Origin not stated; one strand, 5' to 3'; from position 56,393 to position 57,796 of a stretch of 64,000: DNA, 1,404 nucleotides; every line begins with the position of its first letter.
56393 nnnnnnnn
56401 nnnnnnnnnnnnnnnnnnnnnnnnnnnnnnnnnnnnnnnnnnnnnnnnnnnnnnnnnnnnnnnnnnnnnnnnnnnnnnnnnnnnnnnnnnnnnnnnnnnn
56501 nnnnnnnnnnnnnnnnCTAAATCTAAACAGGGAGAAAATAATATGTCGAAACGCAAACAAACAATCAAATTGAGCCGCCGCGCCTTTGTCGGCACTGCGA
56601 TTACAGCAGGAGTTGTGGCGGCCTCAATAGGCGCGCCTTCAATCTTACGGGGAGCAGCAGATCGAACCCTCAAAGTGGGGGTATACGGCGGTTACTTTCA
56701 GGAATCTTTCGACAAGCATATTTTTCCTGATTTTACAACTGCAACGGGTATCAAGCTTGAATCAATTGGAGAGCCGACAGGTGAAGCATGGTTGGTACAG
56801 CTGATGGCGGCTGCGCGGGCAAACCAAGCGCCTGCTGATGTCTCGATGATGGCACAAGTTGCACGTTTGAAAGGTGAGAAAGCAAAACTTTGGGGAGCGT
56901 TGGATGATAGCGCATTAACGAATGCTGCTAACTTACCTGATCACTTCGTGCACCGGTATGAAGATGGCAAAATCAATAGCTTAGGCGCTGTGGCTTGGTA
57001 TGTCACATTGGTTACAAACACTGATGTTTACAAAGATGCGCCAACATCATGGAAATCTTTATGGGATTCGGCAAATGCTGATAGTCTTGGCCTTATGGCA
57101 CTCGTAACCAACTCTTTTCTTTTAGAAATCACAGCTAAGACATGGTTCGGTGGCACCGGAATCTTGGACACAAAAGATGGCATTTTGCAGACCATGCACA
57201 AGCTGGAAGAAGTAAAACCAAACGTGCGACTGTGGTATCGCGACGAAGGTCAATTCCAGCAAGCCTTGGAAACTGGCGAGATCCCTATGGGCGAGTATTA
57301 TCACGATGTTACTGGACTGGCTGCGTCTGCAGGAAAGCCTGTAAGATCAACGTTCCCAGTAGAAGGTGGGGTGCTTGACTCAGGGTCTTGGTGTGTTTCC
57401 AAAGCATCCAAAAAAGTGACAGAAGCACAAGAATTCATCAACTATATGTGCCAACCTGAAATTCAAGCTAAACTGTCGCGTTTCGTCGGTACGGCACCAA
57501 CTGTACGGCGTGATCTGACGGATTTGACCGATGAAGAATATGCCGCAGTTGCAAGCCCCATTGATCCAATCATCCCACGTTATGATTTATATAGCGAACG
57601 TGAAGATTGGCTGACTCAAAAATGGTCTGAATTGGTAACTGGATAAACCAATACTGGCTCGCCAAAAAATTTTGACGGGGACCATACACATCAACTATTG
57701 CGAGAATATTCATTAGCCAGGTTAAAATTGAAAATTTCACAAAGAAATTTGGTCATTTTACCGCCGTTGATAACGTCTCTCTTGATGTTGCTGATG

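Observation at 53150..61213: Candidate oxidative catabolic cluster for a guanidino amino acid (arginine 2-monooxygenase-type route) with a PotFGHI-like ABC importer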

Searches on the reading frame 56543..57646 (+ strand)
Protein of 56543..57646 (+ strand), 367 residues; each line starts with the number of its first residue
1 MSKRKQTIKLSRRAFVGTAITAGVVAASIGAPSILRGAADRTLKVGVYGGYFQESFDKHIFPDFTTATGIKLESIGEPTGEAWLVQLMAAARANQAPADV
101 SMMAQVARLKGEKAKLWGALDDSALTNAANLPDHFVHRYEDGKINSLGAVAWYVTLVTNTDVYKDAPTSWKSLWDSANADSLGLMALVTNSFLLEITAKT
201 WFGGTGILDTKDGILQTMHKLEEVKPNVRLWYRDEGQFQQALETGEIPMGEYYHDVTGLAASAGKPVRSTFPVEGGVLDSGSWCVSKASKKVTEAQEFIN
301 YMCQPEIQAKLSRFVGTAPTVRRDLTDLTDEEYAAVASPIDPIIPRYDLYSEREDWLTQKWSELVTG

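Call 4: search_protein_families(library=pfam, proteins=[window:56543-57646:+])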
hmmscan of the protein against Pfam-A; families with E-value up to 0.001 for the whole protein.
window:56543-57646:+ (367 aa): 3 families
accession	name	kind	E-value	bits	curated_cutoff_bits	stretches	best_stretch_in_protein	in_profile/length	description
PF13416.11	SBP_bac_8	-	5.1e-27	95.8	27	1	63-320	5-261/279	Bacterial extracellular solute-binding protein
PF13343.11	SBP_bac_6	-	1.9e-12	47.7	24.6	1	125-324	35-223/245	Bacterial extracellular solute-binding protein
PF01547.30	SBP_bac_1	-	1.4e-09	38.9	26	1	51-309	3-307/307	Bacterial extracellular solute-binding protein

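Call 5: search_protein_families(library=ncbifam, proteins=[window:56543-57646:+])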
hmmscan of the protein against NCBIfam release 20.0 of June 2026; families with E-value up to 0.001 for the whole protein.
window:56543-57646:+ (367 aa): 4 families
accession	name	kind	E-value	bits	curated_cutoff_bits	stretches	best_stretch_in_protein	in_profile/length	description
NF007048.0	PRK09501.1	equivalog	4.1e-14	52.2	582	1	47-317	29-293/348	spermidine/putrescine ABC transporter substrate-binding protein PotD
TIGR03227.1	PhnS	equivalog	2.9e-08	33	395.3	1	24-178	14-160/360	2-aminoethylphosphonate ABC transporter substrate-binding protein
NF011620.1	PRK15046.1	equivalog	9.2e-07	27.9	310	1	35-177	15-149/334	2-aminoethylphosphonate ABC transporter substrate-binding protein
NF041888.1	ABC_SBP_YdcS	equivalog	0.00014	20.8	725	0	229-323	232-325/379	putative ABC transporter substrate-binding protein YdcS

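Call 48: search_solved_structures(query=window:56543-57646:+, max_evalue=0.01)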
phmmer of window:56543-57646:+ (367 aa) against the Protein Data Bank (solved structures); distinct sequences matched with E-value up to 0.01: 16.
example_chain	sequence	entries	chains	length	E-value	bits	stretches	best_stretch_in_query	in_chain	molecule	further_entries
4i1d_A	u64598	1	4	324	5.9e-13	51.8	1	109-320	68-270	ABC transporter substrate-binding protein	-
7xjm_A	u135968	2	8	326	1.1e-12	51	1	52-338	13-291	Putrescine-binding periplasmic protein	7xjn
8y5h_E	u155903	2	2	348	2.1e-11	46.7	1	59-320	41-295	Spermidine/putrescine-binding periplasmic protein | Putrescine-binding periplasmic protein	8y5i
1poy_1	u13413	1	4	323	2.3e-11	46.6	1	62-320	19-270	SPERMIDINE/PUTRESCINE-BINDING PROTEIN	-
1pot_A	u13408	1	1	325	2.3e-11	46.6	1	62-320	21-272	SPERMIDINE/PUTRESCINE-BINDING PROTEIN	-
4edp_A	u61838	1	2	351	2e-10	43.5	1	14-333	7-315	ABC transporter, substrate-binding protein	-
6hly_A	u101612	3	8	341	3.8e-10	42.6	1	43-328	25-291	Agropine permease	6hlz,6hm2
4eqb_A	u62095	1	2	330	1.4e-07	34.2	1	54-364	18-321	Spermidine/putrescine ABC superfamily ATP binding cassette transporter, binding protein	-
4gl0_A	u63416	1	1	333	2.2e-07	33.5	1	42-320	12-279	Lmo0810 protein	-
3rpw_A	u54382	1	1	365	2.4e-07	33.4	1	43-314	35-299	ABC transporter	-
3pu5_A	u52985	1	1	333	8.9e-06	28.2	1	39-309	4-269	extracellular solute-binding protein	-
7w3w_A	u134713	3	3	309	9.6e-06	28.1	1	211-322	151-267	Iron-utilization periplasmic protein | Ferric iron ABC transporter iron-binding protein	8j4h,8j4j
5l9g_A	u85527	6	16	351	1e-05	28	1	207-349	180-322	periplasmic binding protein | MotA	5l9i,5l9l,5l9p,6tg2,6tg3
4eq7_A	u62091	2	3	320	0.00017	24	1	49-330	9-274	ABC transporter, substrate binding protein (Polyamine)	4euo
5l9s_A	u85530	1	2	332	0.00025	23.5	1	44-362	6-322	ABC transporter, substrate binding protein (Mannopine)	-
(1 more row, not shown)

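Call 63: find_homologous_proteins(query=window:56543-57646:+, max_evalue=1e-10)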
Query window:56543-57646:+ (367 aa): 2490 proteins with E <= 1e-10 among 8000 candidates; the best 120 are listed.
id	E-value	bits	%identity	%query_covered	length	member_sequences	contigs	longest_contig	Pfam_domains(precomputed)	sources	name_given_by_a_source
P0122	7.4e-245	830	100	100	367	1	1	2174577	PF13416.12,PF13343.12,PF01547.31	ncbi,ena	-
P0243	2.3e-210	716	86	100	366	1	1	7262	PF13416.12,PF13343.12,PF01547.31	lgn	-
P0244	4.4e-208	709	84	100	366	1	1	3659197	PF13416.12,PF13343.12,PF01547.31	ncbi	ncbi:extracellular solute-binding protein [Rhodobacteraceae bacterium Araon29]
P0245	2.0e-200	683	82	99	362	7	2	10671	PF13416.12,PF13343.12,PF01547.31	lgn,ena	-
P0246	4.2e-198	676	80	100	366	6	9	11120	PF13416.12,PF13343.12,PF01547.31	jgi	jgi:putative spermidine/putrescine transport system substrate-binding protein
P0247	1.4e-197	674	79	100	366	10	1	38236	PF13416.12,PF13343.12,PF01547.31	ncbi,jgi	-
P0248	3.6e-197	673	81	98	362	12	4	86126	PF13416.12,PF13343.12,PF01547.31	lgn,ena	-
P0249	1.1e-192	658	80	98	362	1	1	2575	PF13416.12,PF13343.12,PF01547.31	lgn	-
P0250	6.2e-191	652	80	96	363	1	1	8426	PF13416.12,PF13343.12,PF01547.31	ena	-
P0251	1.1e-189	648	80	96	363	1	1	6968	PF13416.12,PF13343.12,PF01547.31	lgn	-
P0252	6.7e-187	639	75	100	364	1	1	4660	PF13416.12,PF13343.12,PF01547.31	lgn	-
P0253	1.4e-184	631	80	92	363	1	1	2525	PF13416.12,PF13343.12,PF01547.31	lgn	-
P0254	9.9e-184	628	75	99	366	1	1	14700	PF13416.12,PF10518.15,PF13343.12,PF01547.31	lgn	-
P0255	1.1e-182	625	75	100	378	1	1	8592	PF13416.12,PF13343.12,PF01547.31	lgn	-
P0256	2.7e-179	614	73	98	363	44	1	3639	PF13416.12,PF13343.12,PF01547.31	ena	-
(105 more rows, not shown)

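Call 64: find_encoding_contigs(protein=P0244, flank=10000, max_places=1)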
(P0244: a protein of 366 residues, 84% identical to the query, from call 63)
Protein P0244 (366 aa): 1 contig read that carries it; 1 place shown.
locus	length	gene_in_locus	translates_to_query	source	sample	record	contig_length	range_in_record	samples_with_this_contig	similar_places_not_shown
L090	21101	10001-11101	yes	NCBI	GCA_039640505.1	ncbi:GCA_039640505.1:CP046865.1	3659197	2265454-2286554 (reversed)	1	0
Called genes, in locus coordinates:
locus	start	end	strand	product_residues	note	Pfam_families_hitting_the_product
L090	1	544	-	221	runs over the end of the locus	PF13759:2OG-FeII_Oxy_5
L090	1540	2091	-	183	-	PF13174:TPR_6 (faint), PF13428:TPR_14 (faint), PF14559:TPR_19 (faint), PF00515:TPR_1 (faint), PF07719:TPR_2 (faint), PF13432:TPR_16 (faint)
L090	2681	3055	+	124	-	PF01527:HTH_Tnp_1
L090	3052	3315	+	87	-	PF13011:LZ_Tnp_IS481 (weak), PF13384:HTH_23, PF13518:HTH_28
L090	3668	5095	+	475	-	PF00171:Aldedh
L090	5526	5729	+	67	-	PF11158:DUF2938 (weak)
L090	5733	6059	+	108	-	PF11158:DUF2938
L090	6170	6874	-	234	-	-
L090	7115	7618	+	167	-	-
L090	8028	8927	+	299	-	PF00126:HTH_1, PF03466:LysR_substrate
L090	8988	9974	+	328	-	PF00491:Arginase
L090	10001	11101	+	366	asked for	PF01547:SBP_bac_1, PF13416:SBP_bac_8, PF13343:SBP_bac_6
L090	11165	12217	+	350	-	PF02463:SMC_N (faint), PF00005:ABC_tran, PF13304:AAA_21 (faint), PF08402:TOBE_2 (weak)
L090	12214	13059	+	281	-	PF00528:BPD_transp_1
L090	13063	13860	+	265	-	PF00528:BPD_transp_1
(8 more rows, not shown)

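Call 65: find_encoding_contigs(protein=P0248, flank=10000, max_places=2)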
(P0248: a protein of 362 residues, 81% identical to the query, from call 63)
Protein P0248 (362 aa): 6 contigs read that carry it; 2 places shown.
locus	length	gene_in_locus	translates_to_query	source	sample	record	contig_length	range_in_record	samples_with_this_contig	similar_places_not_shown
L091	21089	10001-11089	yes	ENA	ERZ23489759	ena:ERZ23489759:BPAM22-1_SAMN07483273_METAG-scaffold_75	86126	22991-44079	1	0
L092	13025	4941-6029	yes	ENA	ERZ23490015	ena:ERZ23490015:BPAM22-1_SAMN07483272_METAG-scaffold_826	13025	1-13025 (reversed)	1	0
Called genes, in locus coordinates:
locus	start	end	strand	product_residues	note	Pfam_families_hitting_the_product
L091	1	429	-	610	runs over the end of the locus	PF00361:Proton_antipo_M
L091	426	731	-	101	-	PF00420:Oxidored_q2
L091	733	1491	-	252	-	-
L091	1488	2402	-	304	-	PF00146:NADHdh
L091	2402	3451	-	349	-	-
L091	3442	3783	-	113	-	PF00507:Oxidored_q4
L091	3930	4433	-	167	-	PF13628:DUF4142, PF03713:DUF305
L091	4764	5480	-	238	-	PF05275:CopB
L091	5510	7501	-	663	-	PF07732:Cu-oxidase_3, PF00394:Cu-oxidase, PF07731:Cu-oxidase_2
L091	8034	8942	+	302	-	PF00126:HTH_1, PF03466:LysR_substrate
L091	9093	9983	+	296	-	PF00491:Arginase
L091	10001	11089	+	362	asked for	PF01547:SBP_bac_1, PF13416:SBP_bac_8, PF13343:SBP_bac_6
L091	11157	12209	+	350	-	PF00005:ABC_tran, PF02463:SMC_N (faint), PF13304:AAA_21 (faint), PF08402:TOBE_2, PF03459:TOBE (faint)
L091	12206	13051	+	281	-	PF00528:BPD_transp_1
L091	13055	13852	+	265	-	PF00528:BPD_transp_1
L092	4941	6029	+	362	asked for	PF01547:SBP_bac_1, PF13416:SBP_bac_8, PF13343:SBP_bac_6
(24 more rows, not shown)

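Call 67: find_related_loci(query=window:56543-57646:+, collection=metagenome_contigs, flank=10000)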
Query window:56543-57646:+ (367 aa) in metagenome_contigs; peptide patterns used: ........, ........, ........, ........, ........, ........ (x = any residue, [..] = any of these).
157 stretches matched a pattern; 124 encode a relative of the query (tblastn E <= 1e-3); the best 80 are kept; 80 distinct loci.
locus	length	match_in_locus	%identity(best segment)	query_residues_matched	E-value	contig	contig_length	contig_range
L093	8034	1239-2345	81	1-367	0e+0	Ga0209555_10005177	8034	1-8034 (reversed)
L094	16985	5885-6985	79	3-367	0e+0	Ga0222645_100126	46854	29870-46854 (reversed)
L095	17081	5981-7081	79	3-367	0e+0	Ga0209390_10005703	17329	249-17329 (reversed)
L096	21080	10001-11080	73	4-367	0e+0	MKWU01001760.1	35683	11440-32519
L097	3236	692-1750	71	12-367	0e+0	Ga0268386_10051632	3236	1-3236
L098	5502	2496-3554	71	12-367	1e-177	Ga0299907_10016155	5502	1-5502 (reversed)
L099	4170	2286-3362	71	7-367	4e-180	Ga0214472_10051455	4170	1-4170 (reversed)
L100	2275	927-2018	70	2-367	0e+0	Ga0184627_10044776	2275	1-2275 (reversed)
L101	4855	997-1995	74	35-367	8e-177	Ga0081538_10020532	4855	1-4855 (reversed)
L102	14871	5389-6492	69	1-367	4e-172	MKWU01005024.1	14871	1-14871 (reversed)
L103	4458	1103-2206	69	1-367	6e-177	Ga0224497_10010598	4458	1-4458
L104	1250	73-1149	68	5-367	0e+0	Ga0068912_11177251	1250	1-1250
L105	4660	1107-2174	68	10-367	9e-176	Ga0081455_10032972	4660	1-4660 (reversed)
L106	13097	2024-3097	72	9-367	1e-170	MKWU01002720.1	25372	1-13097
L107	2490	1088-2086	74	35-367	0e+0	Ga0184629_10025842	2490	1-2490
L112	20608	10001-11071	71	9-367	5e-170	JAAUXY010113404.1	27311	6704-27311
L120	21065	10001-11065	68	10-367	2e-167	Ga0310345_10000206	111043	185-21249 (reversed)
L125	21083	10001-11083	66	4-367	9e-167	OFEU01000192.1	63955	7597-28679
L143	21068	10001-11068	66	9-366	6e-158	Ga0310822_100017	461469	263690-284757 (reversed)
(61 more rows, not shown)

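Call 70: search_protein_families(library=pfam, proteins=[L125:8008-9849:+, L125:14437-16188:+, L125:16282-17196:+, L112:8307-9788:+, L120:7608-8687:+, L120:13818-14849:+, L120:4603-6036:+, L096:15677-16576:+, L143:8244-9164:+, L096:6312-7391:+], max_evalue=0.00001)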
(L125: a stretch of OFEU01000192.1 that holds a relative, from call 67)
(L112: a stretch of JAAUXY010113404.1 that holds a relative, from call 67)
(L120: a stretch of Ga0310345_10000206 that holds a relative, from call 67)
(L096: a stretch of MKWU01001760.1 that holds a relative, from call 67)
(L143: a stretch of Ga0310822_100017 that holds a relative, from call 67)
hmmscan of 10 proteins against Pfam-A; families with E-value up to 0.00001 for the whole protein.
L125:8008-9849:+ (613 aa): 0 families

L125:14437-16188:+ (583 aa): 0 families

L125:16282-17196:+ (304 aa): 0 families

L112:8307-9788:+ (493 aa): 2 families
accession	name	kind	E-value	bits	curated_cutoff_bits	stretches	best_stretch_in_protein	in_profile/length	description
PF00155.27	Aminotran_1_2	-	2.6e-26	93.1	19.7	1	150-486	22-361/361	Aminotransferase class I and II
PF00392.27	GntR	-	7.3e-16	58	27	1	23-86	1-64/64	Bacterial regulatory proteins, gntR family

L120:7608-8687:+ (359 aa): 1 family
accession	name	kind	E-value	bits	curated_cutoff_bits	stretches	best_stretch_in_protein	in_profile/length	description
PF04610.19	TrbL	-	4.9e-34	118.4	25.9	1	39-255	2-213/215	TrbL/VirB6 plasmid conjugal transfer protein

L120:13818-14849:+ (343 aa): 2 families
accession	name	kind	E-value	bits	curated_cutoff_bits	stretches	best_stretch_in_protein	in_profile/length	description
PF08240.17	ADH_N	-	2.4e-23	82.8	23.5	1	31-141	1-104/104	Alcohol dehydrogenase GroES-like domain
PF00107.32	ADH_zinc_N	-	3.2e-15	56.6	31.8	1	180-299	1-126/129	Zinc-binding dehydrogenase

L120:4603-6036:+ (477 aa): 1 family
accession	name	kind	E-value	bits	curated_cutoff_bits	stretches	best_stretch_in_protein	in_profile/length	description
PF03743.19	TrbI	-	4.6e-52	177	35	1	300-475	1-187/188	Bacterial conjugation TrbI-like protein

L096:15677-16576:+ (299 aa): 1 family
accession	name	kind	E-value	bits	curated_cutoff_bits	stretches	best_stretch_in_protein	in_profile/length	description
PF04471.18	Mrr_cat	-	2.2e-11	44.3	21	1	160-262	5-112/115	Restriction endonuclease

L143:8244-9164:+ (306 aa): 2 families
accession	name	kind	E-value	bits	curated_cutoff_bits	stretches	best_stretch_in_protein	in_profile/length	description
PF03466.25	LysR_substrate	-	1.3e-34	119.8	28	1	92-296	2-207/209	LysR substrate binding domain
PF00126.33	HTH_1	-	1.8e-21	76.3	26.6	1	8-66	1-59/60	Bacterial regulatory helix-turn-helix protein, lysR family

L096:6312-7391:+ (359 aa): 1 family
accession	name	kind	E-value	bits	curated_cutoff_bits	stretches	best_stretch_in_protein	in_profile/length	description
PF14350.11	Beta_protein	-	4.5e-59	201.1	27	1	8-340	1-340/342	Beta protein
